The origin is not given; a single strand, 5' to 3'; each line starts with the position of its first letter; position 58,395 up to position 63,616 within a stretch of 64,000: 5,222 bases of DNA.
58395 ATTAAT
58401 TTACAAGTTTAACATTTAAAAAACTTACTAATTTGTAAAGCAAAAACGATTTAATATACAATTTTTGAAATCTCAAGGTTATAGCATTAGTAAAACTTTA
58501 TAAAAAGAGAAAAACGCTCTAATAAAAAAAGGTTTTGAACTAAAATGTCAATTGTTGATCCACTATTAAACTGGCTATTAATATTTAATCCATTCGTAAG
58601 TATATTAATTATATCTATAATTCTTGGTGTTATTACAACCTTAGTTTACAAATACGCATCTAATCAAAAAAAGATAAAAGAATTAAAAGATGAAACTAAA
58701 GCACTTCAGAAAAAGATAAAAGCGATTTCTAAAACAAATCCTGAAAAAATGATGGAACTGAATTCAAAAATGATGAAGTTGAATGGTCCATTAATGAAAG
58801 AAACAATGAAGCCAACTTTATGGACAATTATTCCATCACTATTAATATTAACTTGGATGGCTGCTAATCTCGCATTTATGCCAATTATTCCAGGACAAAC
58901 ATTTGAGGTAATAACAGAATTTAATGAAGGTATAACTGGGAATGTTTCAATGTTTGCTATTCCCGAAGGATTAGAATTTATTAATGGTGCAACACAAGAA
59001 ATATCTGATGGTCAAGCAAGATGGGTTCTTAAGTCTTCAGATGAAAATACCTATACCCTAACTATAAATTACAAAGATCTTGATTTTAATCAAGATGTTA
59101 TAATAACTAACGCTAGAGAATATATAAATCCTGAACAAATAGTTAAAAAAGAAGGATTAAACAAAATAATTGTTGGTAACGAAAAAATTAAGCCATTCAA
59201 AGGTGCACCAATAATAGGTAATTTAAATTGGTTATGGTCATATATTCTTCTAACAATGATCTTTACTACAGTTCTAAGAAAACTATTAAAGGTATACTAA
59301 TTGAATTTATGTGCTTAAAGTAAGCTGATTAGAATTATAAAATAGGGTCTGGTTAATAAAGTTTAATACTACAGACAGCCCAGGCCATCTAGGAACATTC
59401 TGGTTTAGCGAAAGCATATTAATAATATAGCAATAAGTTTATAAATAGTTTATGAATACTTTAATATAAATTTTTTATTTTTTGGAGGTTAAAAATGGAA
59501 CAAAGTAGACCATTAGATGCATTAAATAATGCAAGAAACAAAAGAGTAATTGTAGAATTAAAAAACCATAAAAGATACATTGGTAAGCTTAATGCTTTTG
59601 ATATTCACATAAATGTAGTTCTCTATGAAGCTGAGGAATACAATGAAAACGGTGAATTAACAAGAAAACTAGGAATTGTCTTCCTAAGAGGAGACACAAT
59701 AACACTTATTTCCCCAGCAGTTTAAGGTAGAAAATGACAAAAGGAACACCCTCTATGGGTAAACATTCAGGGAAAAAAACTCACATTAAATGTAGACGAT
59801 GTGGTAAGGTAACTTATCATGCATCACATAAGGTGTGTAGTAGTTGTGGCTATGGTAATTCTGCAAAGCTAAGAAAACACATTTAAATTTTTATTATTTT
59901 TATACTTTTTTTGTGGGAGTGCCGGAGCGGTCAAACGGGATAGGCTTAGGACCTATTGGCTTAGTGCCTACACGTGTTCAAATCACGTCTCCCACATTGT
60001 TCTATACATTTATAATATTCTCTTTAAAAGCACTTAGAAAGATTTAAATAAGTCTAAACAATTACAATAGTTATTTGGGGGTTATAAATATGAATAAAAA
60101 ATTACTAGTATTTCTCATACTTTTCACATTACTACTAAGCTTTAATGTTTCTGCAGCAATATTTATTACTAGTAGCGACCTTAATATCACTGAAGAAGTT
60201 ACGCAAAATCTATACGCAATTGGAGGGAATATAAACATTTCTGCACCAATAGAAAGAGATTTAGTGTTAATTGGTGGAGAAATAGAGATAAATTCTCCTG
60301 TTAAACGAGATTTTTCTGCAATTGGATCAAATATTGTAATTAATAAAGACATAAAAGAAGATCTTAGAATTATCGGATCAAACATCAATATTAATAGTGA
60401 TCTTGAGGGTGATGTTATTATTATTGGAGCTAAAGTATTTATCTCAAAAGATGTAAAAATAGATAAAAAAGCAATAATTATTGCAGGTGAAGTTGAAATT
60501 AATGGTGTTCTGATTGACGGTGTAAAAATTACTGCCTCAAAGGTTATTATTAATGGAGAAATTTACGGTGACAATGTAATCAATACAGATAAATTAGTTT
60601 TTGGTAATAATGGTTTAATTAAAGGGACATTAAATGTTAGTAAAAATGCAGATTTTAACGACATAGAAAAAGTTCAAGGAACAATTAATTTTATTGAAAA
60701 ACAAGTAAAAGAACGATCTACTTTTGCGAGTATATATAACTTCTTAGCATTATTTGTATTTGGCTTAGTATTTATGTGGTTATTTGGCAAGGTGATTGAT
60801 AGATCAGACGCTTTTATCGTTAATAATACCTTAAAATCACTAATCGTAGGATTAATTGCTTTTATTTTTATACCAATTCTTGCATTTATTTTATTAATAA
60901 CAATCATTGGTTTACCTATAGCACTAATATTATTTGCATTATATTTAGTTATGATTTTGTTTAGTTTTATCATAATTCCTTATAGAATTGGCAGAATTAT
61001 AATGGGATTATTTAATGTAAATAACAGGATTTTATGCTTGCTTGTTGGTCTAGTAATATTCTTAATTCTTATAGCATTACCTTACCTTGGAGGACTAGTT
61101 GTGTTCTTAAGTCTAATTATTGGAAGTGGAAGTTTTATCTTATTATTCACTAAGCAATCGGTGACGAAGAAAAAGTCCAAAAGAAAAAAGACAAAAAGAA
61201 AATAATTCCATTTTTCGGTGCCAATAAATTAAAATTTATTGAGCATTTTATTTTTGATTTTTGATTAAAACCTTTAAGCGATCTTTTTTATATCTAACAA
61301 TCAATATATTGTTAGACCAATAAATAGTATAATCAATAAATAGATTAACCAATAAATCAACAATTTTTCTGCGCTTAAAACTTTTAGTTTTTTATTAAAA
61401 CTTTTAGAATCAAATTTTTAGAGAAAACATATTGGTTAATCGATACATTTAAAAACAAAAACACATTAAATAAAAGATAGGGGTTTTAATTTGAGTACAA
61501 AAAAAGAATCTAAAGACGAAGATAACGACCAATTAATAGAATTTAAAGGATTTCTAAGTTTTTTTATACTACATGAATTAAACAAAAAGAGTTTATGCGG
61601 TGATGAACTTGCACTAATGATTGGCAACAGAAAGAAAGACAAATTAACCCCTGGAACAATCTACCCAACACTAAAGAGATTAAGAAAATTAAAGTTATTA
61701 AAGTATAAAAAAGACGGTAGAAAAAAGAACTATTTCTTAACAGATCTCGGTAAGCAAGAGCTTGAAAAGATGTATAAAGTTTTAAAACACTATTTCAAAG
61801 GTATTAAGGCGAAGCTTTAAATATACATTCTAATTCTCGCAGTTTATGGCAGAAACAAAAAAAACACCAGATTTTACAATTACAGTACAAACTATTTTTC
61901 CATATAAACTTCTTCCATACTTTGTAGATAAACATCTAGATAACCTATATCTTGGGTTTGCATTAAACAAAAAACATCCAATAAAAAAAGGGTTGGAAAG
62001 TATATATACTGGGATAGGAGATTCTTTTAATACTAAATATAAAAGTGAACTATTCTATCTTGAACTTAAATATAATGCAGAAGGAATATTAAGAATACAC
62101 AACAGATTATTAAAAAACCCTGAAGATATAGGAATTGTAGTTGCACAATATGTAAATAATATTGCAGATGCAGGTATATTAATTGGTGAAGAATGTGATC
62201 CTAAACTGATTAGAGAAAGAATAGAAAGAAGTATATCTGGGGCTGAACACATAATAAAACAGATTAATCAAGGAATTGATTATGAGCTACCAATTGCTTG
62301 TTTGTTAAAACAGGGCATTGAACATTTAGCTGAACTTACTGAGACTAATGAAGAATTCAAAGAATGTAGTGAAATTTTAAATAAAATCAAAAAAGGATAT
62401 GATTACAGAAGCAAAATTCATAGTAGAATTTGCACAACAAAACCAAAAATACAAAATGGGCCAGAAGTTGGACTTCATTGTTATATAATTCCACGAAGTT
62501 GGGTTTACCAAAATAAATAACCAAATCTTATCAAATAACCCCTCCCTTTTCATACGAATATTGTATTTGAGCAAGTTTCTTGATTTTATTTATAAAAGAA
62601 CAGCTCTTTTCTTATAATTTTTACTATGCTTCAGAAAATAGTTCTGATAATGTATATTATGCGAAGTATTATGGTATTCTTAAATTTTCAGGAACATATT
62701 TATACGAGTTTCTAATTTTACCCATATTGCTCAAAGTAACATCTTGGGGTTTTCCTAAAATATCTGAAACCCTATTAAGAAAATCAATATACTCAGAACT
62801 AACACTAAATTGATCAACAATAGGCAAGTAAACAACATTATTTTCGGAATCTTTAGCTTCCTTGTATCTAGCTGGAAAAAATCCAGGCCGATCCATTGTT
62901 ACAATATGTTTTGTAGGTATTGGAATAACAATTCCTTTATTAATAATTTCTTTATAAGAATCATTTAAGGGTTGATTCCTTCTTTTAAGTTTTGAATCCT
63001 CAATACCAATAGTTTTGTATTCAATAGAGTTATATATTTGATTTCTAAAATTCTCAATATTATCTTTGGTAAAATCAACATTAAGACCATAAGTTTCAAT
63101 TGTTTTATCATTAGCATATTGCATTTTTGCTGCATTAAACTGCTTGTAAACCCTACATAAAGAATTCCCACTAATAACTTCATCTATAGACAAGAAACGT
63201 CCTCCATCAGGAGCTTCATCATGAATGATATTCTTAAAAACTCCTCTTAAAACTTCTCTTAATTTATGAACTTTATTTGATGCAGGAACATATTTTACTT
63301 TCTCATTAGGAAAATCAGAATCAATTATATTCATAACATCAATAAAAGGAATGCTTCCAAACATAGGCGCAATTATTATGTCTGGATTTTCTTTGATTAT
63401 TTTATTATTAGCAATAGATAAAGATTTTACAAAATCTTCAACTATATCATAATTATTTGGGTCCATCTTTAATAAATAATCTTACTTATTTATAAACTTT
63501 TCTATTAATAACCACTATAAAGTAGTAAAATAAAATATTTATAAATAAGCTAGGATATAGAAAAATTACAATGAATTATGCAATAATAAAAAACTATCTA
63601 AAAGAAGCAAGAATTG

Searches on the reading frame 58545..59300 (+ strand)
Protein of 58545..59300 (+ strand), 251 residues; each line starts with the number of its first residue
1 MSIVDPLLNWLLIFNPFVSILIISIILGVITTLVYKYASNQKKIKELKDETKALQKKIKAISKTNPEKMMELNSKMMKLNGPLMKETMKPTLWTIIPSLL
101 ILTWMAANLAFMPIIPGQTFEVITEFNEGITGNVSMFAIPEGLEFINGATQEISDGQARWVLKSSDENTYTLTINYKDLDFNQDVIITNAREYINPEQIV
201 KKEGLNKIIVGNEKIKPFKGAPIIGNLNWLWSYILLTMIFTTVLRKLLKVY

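Call 6: search_protein_families(library=pfam, proteins=[window:58545-59300:+])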
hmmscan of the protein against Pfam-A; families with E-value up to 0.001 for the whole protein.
window:58545-59300:+ (251 aa): 2 families
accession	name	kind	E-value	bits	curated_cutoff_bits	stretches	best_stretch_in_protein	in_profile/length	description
PF01956.21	EMC3_TMCO1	-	4.7e-14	53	27.1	1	3-111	3-114/169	Integral membrane protein EMC3/TMCO1-like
PF23984.1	DUF7307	-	0.00087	19.6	27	0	30-81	2-55/129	Pam3 gp33-like protein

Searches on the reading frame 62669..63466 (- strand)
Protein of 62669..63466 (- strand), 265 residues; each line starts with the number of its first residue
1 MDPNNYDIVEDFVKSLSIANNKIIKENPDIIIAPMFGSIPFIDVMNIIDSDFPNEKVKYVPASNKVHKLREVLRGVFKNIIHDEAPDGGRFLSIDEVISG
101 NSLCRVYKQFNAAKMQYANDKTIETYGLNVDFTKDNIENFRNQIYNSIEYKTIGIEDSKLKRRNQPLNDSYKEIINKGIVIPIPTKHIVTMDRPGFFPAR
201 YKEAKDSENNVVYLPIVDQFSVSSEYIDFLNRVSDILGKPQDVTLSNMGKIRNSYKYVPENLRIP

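Call 73: find_encoding_contigs(protein=window:62669-63466:-, flank=10000, max_places=1)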
Protein window:62669-63466:- (265 aa): 10 contigs read that carry it; 1 place shown.
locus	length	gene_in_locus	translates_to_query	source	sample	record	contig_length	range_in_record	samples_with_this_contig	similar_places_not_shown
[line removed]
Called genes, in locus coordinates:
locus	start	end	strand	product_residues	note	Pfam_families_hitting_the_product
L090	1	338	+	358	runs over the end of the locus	PF02784:Orn_Arg_deC_N, PF00278:Orn_DAP_Arg_deC (weak)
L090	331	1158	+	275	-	PF00491:Arginase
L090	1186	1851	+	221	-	PF02585:PIG-L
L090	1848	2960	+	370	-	PF13439:Glyco_transf_4, PF00534:Glycos_transf_1, PF13692:Glyco_trans_1_4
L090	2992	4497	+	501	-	PF02885:Glycos_trans_3N, PF00591:Glycos_transf_3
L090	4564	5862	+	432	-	PF18195:GatD_N, PF00710:Asparaginase, PF17763:Asparaginase_C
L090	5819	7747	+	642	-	PF02934:GatB_N, PF02938:GAD, PF02637:GatB_Yqey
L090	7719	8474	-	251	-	-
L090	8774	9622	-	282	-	PF02899:Phage_int_SAM_1, PF13495:Phage_int_SAM_4, PF00589:Phage_integrase, PF22823:MrpR_C_cat (weak)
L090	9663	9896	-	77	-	-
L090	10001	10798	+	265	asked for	-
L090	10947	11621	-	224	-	-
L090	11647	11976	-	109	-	PF03551:PadR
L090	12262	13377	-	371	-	PF26514:DUF8173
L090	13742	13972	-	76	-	PF01423:LSM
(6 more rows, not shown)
